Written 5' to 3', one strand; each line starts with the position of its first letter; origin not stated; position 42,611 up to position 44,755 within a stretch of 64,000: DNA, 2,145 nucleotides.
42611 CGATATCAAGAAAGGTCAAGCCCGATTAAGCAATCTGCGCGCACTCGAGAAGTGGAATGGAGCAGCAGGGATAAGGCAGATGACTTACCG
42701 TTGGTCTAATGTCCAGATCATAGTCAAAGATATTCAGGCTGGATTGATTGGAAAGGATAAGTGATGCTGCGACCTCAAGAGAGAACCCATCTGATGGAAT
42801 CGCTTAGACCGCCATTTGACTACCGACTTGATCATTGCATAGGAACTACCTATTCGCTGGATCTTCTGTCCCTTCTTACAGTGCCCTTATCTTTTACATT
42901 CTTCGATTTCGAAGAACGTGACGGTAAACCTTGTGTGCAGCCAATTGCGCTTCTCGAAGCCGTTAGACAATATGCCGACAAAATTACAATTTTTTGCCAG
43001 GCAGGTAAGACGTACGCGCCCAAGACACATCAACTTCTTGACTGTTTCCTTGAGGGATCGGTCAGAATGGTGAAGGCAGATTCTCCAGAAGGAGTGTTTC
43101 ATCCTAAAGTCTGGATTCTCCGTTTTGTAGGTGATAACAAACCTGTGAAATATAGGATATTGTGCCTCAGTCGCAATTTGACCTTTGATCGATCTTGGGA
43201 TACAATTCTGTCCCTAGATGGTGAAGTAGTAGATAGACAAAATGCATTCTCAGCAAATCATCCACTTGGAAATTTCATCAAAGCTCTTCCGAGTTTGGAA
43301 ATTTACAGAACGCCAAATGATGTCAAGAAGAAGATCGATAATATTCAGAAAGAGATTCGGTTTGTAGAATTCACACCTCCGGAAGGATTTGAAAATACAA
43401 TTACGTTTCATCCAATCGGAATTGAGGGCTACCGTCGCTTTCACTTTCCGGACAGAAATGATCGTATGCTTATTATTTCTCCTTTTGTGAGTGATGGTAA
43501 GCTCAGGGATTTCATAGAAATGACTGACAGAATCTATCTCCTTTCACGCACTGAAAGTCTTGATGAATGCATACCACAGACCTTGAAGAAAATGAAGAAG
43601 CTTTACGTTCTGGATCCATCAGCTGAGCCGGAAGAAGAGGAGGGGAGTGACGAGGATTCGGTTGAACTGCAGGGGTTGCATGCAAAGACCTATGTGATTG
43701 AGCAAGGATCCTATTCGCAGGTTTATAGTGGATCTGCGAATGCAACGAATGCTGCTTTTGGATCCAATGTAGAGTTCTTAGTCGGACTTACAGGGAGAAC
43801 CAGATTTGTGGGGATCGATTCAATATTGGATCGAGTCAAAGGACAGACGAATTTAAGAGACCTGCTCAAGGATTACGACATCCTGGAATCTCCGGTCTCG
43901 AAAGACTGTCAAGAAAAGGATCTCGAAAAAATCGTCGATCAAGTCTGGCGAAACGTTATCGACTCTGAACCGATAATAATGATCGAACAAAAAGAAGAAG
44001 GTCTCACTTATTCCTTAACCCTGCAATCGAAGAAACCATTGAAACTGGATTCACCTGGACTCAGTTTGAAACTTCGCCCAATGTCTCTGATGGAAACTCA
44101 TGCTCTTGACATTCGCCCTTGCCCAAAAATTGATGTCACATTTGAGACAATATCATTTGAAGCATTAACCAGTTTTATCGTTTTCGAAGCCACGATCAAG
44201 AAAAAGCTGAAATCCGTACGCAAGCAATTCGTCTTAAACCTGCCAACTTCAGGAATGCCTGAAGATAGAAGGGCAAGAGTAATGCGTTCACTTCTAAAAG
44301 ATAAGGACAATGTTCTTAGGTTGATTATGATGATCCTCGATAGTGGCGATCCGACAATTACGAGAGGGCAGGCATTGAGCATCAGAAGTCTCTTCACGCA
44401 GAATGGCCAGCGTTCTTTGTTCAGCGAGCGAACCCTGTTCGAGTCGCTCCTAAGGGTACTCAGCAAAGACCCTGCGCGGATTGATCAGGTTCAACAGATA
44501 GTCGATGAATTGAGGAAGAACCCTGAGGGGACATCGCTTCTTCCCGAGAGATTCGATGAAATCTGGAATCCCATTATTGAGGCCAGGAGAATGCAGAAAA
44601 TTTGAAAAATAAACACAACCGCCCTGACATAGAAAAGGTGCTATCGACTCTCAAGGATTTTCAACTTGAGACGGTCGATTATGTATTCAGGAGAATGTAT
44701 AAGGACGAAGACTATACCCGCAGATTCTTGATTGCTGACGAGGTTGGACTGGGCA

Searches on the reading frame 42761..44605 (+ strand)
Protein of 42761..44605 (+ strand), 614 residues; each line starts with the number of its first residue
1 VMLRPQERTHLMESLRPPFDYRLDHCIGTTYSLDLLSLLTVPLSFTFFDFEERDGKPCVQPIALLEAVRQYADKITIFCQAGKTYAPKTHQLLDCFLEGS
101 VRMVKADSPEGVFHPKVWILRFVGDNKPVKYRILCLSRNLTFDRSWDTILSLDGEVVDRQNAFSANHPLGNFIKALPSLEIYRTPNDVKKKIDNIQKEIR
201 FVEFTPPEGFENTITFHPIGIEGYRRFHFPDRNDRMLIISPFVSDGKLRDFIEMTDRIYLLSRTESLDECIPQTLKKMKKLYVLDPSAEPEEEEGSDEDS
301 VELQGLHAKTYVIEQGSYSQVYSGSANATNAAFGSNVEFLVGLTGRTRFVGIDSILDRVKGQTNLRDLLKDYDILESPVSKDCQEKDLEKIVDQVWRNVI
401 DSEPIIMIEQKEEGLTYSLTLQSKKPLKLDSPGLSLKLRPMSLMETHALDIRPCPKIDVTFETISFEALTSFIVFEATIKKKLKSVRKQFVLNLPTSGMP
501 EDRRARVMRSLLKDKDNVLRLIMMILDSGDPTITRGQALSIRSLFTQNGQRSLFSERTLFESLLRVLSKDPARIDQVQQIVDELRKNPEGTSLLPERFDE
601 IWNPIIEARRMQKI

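Call 8: search_protein_families(library=pfam, proteins=[window:42761-44605:+], max_evalue=0.001)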
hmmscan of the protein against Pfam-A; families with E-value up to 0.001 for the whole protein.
window:42761-44605:+ (614 aa): 1 family
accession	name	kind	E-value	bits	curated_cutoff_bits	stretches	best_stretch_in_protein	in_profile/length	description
PF13091.12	PLDc_2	-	0.0006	20.1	27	0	304-346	79-118/132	PLD-like domain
